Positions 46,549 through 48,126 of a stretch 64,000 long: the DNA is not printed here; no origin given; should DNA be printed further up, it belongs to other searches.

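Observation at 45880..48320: A/T-richer accessory islet between glnS and asd with defence-type content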

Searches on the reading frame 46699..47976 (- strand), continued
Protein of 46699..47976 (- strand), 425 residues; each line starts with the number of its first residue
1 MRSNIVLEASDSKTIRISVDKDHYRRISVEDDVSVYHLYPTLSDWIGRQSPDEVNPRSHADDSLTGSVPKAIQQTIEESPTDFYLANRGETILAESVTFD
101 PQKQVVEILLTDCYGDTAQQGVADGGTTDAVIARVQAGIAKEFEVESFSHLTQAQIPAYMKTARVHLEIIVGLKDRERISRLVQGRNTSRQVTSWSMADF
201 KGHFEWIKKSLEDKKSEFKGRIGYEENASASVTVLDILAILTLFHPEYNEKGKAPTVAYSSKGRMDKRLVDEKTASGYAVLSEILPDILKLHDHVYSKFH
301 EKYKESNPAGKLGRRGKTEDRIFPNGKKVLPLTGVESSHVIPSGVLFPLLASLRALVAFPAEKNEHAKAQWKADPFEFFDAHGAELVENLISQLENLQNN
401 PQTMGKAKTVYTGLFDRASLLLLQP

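Call 52: fold_search(model_id=the predicted structure, library=pdb)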
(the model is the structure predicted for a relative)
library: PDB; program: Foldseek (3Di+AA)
matches with E <= 10: 147; with E <= 0.001: 0
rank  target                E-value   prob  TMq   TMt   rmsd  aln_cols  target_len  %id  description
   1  9eto_A                3.5e-01  0.14  0.06  0.07  16.2       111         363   13  PsiK from Psilocybe cubensis (released 2024-11-06)
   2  1j6w_A                3.8e-01  0.08  0.07  0.14  16.7       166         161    8  CRYSTAL STRUCTURE OF HAEMOPHILUS INFLUENZAE LUXS (released 2001-06-08)
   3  7lg5_A                5.1e-01  0.06  0.09  0.06  15.8       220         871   10  Synechocystis sp. UTEX2470 Cyanophycin synthetase 1 with ATP (released 2021-08-18)
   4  9cuh_A                6.2e-01  0.03  0.11  0.09  32.4       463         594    9  Structure of human full-length ancestral TRPV6 channel in apo open state (released 2024-11-13)
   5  7lgj_A                7.2e-01  0.07  0.10  0.06  15.8       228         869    9  Cyanophycin synthetase 1 from Synechocystis sp. UTEX2470 with ADPCP and 8x(Asp-Arg)-NH2 (released 2021-08-18)
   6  4qvz_B                7.2e-01  0.03  0.06  0.09  18.4       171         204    8  FMRP N-terminal domain (released 2014-12-03)
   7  4gkh_E                8.7e-01  0.08  0.06  0.09  16.9       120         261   10  Crystal structure of the aminoglycoside phosphotransferase APH(3')-Ia, with substrate kanamycin and small molecule inh (released 2012-09-05)
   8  7lgq_A                1.1e+00  0.04  0.09  0.06  16.3       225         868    9  Cyanophycin synthetase 1 from Synechocystis sp. UTEX2470 with ATP and 8x(Asp-Arg)-Asn (released 2021-08-18)
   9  9c7n_B                1.1e+00  0.11  0.07  0.25  12.8       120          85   13  Crystal Structure of the GL3 ACT-like Domain (released 2025-10-08)
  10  8zic                  1.1e+00  0.03  0.11  0.12  21.9       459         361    8  Structure complex of 4-hydroxytryptamine kinase PsiK complexed with Mg2+ and Tryptamine (released 2025-04-02)
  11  9av7                  1.2e+00  0.08  0.07  0.09  14.8       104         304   12  Crystal structure of CMGC family protein kinase from Trichomonas vaginalis (AMP-PNP) (released 2024-03-13)
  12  4gkh_D                1.4e+00  0.05  0.05  0.08  16.4        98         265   16  Crystal structure of the aminoglycoside phosphotransferase APH(3')-Ia, with substrate kanamycin and small molecule inh (released 2012-09-05)
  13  9av6                  1.4e+00  0.04  0.07  0.08  11.0       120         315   12  Crystal structure of CMGC family protein kinase from Trichomonas vaginalis (Apo) (released 2024-03-13)
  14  6n1p_B                1.4e+00  0.02  0.08  0.07  24.7       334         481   10  Dihedral oligomeric complex of GyrA N-terminal fragment with DNA, solved by cryoEM in C2 symmetry (released 2018-12-05)
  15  9c7n_A                1.7e+00  0.07  0.07  0.23  13.9       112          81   12  Crystal Structure of the GL3 ACT-like Domain (released 2025-10-08)
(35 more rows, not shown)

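Call 53: search_protein_families(library=pfam, proteins=[L145:2032-3474:-, L145:3643-4755:-, L145:6447-8231:+, L145:8209-9081:+, L141:6390-7559:-, L141:7908-9914:-, L141:9911-11161:-, L141:2787-4142:+, L141:1201-2466:-, L141:4944-6224:+], max_evalue=0.001)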
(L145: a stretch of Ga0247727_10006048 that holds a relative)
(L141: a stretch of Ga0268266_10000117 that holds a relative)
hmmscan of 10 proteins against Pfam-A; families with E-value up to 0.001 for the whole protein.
L145:2032-3474:- (480 aa): 2 families
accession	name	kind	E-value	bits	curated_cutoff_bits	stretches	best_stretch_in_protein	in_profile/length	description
PF01507.26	PAPS_reduct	-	1.2e-10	42.2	22.5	1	39-223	3-155/175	Phosphoadenosine phosphosulfate reductase domain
PF20306.3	Sp-DndD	-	2.4e-09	37.6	27.2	1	412-455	4-50/51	Small protein found in certain Dnd DNA modification systems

L145:3643-4755:- (370 aa): 1 family
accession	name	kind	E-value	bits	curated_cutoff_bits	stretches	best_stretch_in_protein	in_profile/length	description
PF14072.11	DndB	-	8.1e-132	439.8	29.1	1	13-350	1-337/338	DNA-sulfur modification-associated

L145:6447-8231:+ (594 aa): 2 families
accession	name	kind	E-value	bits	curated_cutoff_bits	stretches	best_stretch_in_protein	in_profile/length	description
PF13589.12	HATPase_c_3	-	5.4e-09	36.6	25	1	44-156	5-108/137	Histidine kinase-, DNA gyrase B-, and HSP90-like ATPase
PF02518.31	HATPase_c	-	0.00015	22.6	26.4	1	44-125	8-77/111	Histidine kinase-, DNA gyrase B-, and HSP90-like ATPase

L145:8209-9081:+ (290 aa): 0 families

L141:6390-7559:- (389 aa): 3 families
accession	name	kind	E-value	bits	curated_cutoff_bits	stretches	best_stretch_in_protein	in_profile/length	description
PF00266.25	Aminotran_5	-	6.1e-67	226.6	21.5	1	9-366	1-364/371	Aminotransferase class-V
PF01041.23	DegT_DnrJ_EryC1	-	4.8e-05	23.2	19.8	1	59-184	32-148/360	DegT/DnrJ/EryC1/StrS aminotransferase family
PF01212.27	Beta_elim_lyase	-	0.00033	20.5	27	1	52-186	33-173/288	Beta-eliminating lyase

L141:7908-9914:- (668 aa): 6 families
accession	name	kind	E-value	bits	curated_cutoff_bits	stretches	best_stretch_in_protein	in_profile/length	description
PF13476.12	AAA_23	-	1.1e-13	52.8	27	1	6-206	2-155/201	AAA domain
PF02463.25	SMC_N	-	7.7e-11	42.3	40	1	3-621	2-200/220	RecF/RecN/SMC N terminal domain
PF13304.12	AAA_21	-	8.8e-07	29.7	27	0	39-56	6-23/304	AAA domain, putative AbiEii toxin, Type IV TA system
PF00005.33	ABC_tran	-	3.6e-06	28.1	25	0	491-573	39-124/137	ABC transporter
PF13175.12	AAA_15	-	0.00024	21.3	32.1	1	1-53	1-44/374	AAA ATPase domain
PF13555.12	AAA_29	-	0.00072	19.7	27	0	3-60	1-50/61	P-loop containing region of AAA domain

L141:9911-11161:- (416 aa): 2 families
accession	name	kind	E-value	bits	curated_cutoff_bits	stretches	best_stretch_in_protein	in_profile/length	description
PF01507.26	PAPS_reduct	-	7.7e-08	33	22.5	1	40-131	72-153/175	Phosphoadenosine phosphosulfate reductase domain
PF20306.3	Sp-DndD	-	3.2e-06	27.6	27.2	1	325-372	1-51/51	Small protein found in certain Dnd DNA modification systems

L141:2787-4142:+ (451 aa): 2 families
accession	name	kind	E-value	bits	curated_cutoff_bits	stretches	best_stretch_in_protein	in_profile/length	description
PF13286.11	HD_assoc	-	5e-18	65.9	22.2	1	350-438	2-91/91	Phosphohydrolase-associated domain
PF01966.28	HD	-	4.4e-07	30.6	22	1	60-144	1-71/116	HD domain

L141:1201-2466:- (421 aa): 1 family
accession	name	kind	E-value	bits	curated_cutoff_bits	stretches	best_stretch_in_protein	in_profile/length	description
PF01566.24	Nramp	-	2.7e-83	280.4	29.8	1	32-396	1-356/357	Natural resistance-associated macrophage protein-like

L141:4944-6224:+ (426 aa): 1 family
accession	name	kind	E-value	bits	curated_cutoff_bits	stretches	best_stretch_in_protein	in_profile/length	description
PF10592.14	AIPR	-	1.2e-09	38.7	25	1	74-204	12-133/308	AIPR protein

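Call 56: fold_search(model_id=the predicted structure, library=viral)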
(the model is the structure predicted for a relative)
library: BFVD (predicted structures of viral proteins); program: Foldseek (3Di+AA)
matches with E <= 10: 378; with E <= 0.001: 3
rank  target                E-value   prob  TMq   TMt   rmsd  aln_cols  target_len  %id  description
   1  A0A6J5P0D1            3.5e-07  1.00  0.30  0.24  22.0       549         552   12  Uncharacterized protein [uncultured Caudovirales phage]
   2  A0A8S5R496            1.2e-06  1.00  0.29  0.33  17.6       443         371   11  AIPR protein [Podoviridae sp. ct8nN1]
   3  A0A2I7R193            6.9e-04  0.96  0.21  0.23  17.5       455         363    9  (no name in the UniProt tables at hand)
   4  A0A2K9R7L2            1.2e-03  0.98  0.22  0.23  18.9       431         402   11  (no name in the UniProt tables at hand)
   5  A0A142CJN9            1.4e-03  0.94  0.22  0.26  17.1       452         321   13  (no name in the UniProt tables at hand)
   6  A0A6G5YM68            3.8e-03  0.90  0.21  0.21  13.0       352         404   10  (no name in the UniProt tables at hand)
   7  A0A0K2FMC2            3.8e-03  0.80  0.20  0.19  22.4       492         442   10  (no name in the UniProt tables at hand)
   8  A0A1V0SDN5            4.6e-03  0.92  0.22  0.24  16.5       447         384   10  GmrSD restriction endonucleases N-terminal domain-containing protein [Indivirus ILV1]
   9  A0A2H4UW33            7.8e-03  0.82  0.26  0.27  19.7       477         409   12  HNHc domain-containing protein [Bodo saltans virus]
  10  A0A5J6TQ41            1.6e-02  0.63  0.22  0.18  18.9       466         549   11  (no name in the UniProt tables at hand)
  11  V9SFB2                1.9e-02  0.80  0.21  0.27  19.4       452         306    9  Putative nuclease [Tunisvirus fontaine2]
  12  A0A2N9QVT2            2.2e-02  1.00  0.21  0.52   8.1       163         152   15  (no name in the UniProt tables at hand)
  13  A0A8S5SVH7            3.0e-02  0.84  0.32  0.21  11.1       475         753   10  DUF262 domain-containing protein [Siphoviridae sp. ctqPo10]
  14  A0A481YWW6            4.0e-02  0.75  0.20  0.30  15.0       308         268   11  DNA-sulfur modification-associated protein [Marseillevirus LCMAC202]
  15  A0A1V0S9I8            4.9e-02  0.47  0.20  0.22  16.7       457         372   10  GmrSD restriction endonucleases N-terminal domain-containing protein [Catovirus CTV1]
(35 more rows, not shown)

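Call 64: search_dna_similar(query=window:46699-47976:-, collection=plasmids, mode=protein, max_rows=15)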
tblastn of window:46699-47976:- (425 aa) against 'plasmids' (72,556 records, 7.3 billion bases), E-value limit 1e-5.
Records with a match: 13; places in all: 14; records where one place covers at least 80% of the query: 13.
Best place of each record, by identity: <60% 13.
By first word of the organism name: Roseomonas 4; Enterococcus 3; Latilactobacillus 2; Pusillibacter 1; Lactiplantibacillus 1; Terribacillus 1; Corynebacterium 1.
By predicted mobility (MOB-suite, as given by PLSDB): non-mobilizable 9; mobilizable 3; conjugative 1.
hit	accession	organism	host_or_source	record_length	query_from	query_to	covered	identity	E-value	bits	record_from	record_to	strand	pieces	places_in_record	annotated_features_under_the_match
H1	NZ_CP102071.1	Enterococcus faecalis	Pig,single cell,Rectal swab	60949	30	424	93%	28.3%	5e-30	130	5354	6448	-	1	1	AIPR family protein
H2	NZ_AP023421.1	Pusillibacter faecalis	Homo sapiens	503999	1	423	100%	26.1%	2e-17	92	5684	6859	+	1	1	AIPR family protein | hypothetical protein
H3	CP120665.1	Lactiplantibacillus plantarum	whole organism,fermented mustard green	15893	32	416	91%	27.4%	1e-29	129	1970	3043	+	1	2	AIPR family protein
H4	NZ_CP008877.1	Terribacillus goriensis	Cryptomeria japonica var. sinensis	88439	51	416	86%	28.6%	6e-29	127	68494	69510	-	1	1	AIPR family protein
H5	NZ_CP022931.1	Enterococcus durans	Drosophila melanogaster Oregon-R ...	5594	30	424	93%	26.2%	7e-26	117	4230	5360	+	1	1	AIPR family protein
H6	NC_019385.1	Enterococcus faecalis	-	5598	30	424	93%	26.2%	7e-26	117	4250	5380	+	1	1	AIPR family protein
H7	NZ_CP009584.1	Corynebacterium ulcerans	Homo sapiens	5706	30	424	93%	26.2%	7e-26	117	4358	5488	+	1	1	record has no annotation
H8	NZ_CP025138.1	Latilactobacillus sakei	kimchi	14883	31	411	90%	25.5%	2e-22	107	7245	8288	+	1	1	AIPR family protein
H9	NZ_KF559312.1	Latilactobacillus sakei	-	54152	31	411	90%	25.4%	7e-23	108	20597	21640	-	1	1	AIPR family protein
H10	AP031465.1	Roseomonas mucosa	Homo sapiens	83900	53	411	84%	24.8%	1e-11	74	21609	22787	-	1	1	hypothetical protein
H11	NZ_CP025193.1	Roseomonas mucosa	Homo sapiens,clinical, human skin, ...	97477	53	411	84%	24.8%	1e-11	74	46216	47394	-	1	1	hypothetical protein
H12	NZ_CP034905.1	Roseomonas mucosa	Homo sapiens,tissue sample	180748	53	411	84%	24.8%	1e-11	74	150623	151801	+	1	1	hypothetical protein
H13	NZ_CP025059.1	Roseomonas mucosa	Homo sapiens,Clinical, healthy, human ...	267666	53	411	84%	24.8%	1e-11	74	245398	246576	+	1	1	hypothetical protein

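Call 65: search_dna_similar(query=window:46699-47976:-, collection=phages, mode=protein, max_rows=15)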
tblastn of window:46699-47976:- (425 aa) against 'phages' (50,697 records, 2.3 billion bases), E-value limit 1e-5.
Records with a match: 1; places in all: 1; records where one place covers at least 80% of the query: 1.
Best place of each record, by identity: <60% 1.
By first word of the organism name: Bacteriophage 1.
By host as written in the record: - 1.
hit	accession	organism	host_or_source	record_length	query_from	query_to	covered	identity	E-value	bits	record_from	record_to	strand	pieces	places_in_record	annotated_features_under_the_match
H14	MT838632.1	Bacteriophage sp.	human fecal samples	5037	43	416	88%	24.6%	4e-24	110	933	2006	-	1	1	record has no annotation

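Call 67: get_annotated_region(hit=H3, flank=4000)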
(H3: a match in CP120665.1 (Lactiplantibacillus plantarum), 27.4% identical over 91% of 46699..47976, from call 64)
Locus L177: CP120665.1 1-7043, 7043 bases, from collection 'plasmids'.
description: Lactiplantibacillus plantarum strain CYLB47 plasmid pCYLB47-9, complete sequence
organism: Lactiplantibacillus plantarum (NCBI taxid 1590)
taxonomy: Bacteria; Bacillota; Bacilli; Lactobacillales; Lactobacillaceae; Lactiplantibacillus; Lactiplantibacillus plantarum
host: -; source: whole organism,fermented mustard green; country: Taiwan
typing (MOB-suite, as given by PLSDB): non-mobilizable; replicon rep_cluster_1058
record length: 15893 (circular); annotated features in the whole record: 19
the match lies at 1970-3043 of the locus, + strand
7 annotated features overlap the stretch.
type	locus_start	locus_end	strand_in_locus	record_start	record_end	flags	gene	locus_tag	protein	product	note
CDS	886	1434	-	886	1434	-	-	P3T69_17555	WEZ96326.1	hypothetical protein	-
CDS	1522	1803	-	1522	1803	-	-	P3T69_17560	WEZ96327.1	helix-turn-helix transcriptional regulator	-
CDS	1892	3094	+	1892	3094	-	-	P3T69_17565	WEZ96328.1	AIPR family protein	-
CDS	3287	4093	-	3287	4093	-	-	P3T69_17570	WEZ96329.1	hypothetical protein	-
CDS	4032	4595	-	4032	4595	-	-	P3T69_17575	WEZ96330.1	DUF536 domain-containing protein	-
CDS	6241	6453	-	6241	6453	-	-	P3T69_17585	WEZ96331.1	hypothetical protein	-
CDS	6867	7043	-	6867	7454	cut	-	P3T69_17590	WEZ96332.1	site-specific integrase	-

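Call 70: search_protein_families(library=pfam, alignment_id=A4, max_evalue=0.00001)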
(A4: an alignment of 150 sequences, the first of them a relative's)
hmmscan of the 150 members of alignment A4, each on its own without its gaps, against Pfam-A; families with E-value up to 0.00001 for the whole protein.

A. member 1, L002:5580-5822:+ (80 aa): 0 families

B. families by the number of members that match (of 150 scanned): 108 families (the first 25 are shown)
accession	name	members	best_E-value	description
PF14072.11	DndB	3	4e-134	DNA-sulfur modification-associated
PF01409.25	tRNA-synt_2d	2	2.7e-92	tRNA synthetases class II core domain (F)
PF02086.21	MethyltransfD12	2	1.7e-72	D12 class N6 adenine-specific DNA methyltransferase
PF00266.25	Aminotran_5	2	6.1e-71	Aminotransferase class-V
PF04851.21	ResIII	2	1.6e-25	Type III restriction enzyme, res subunit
PF00270.35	DEAD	2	3.3e-25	DEAD/DEAH box helicase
PF00271.37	Helicase_C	2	2.8e-23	Helicase conserved C-terminal domain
PF02452.23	PemK_toxin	2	3.2e-18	PemK-like, MazF-like toxin of type II toxin-antitoxin system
PF01507.26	PAPS_reduct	2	1.2e-10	Phosphoadenosine phosphosulfate reductase domain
PF02912.23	Phe_tRNA-synt_N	2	7.5e-07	Aminoacyl tRNA synthetase class II, N-terminal domain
PF00285.26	Citrate_synt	1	1.3e-124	Citrate synthase, C-terminal domain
PF00146.26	NADHdh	1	4.8e-107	NADH dehydrogenase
PF03169.20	OPT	1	7.3e-92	OPT oligopeptide transporter protein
PF22548.2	AEP-TOTE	1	1.6e-87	TOTE conflict system, Archaeo-Eukaryotic Primase domain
PF19289.4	PmbA_TldD_3rd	1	6.5e-68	PmbA/TldA metallopeptidase C-terminal domain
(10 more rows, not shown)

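Call 71: search_protein_families(library=padloc, alignment_id=A4, max_evalue=0.00001)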
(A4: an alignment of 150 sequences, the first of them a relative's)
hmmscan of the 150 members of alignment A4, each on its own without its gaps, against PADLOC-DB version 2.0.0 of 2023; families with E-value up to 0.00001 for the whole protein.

A. member 1, L002:5580-5822:+ (80 aa): 0 families

B. families by the number of members that match (of 150 scanned): 213 families (the first 25 are shown)
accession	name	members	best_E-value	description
PDLC02658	DndB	3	4.1e-160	DndB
PDLC02657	DndA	3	5.6e-145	DndA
PDLC02759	SspA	3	7.4e-138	SspA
PDLC04134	mad2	3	1.6e-21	mads_2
PDLC00659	HmaA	3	7.5e-21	SNF2 helicase / DEAD-box helicase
PDLC02662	DndC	2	1.4e-209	DndC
PDLC02661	DndC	2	7.6e-208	DndC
PDLC03261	MTase_II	2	1e-189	Type II methyltransferase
PDLC02659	DndC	2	3.5e-150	DndC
PDLC02660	DndC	2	3.5e-150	DndC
PDLC03333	MTase_II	2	2.3e-148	Type II methyltransferase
PDLC03294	MTase_II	2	6.9e-97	Type II methyltransferase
PDLC03735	oMTase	2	8.4e-83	orphan methyltransferase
PDLC03266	MTase_II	2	1.3e-65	Type II methyltransferase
PDLC03729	oMTase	2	1.3e-63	orphan methyltransferase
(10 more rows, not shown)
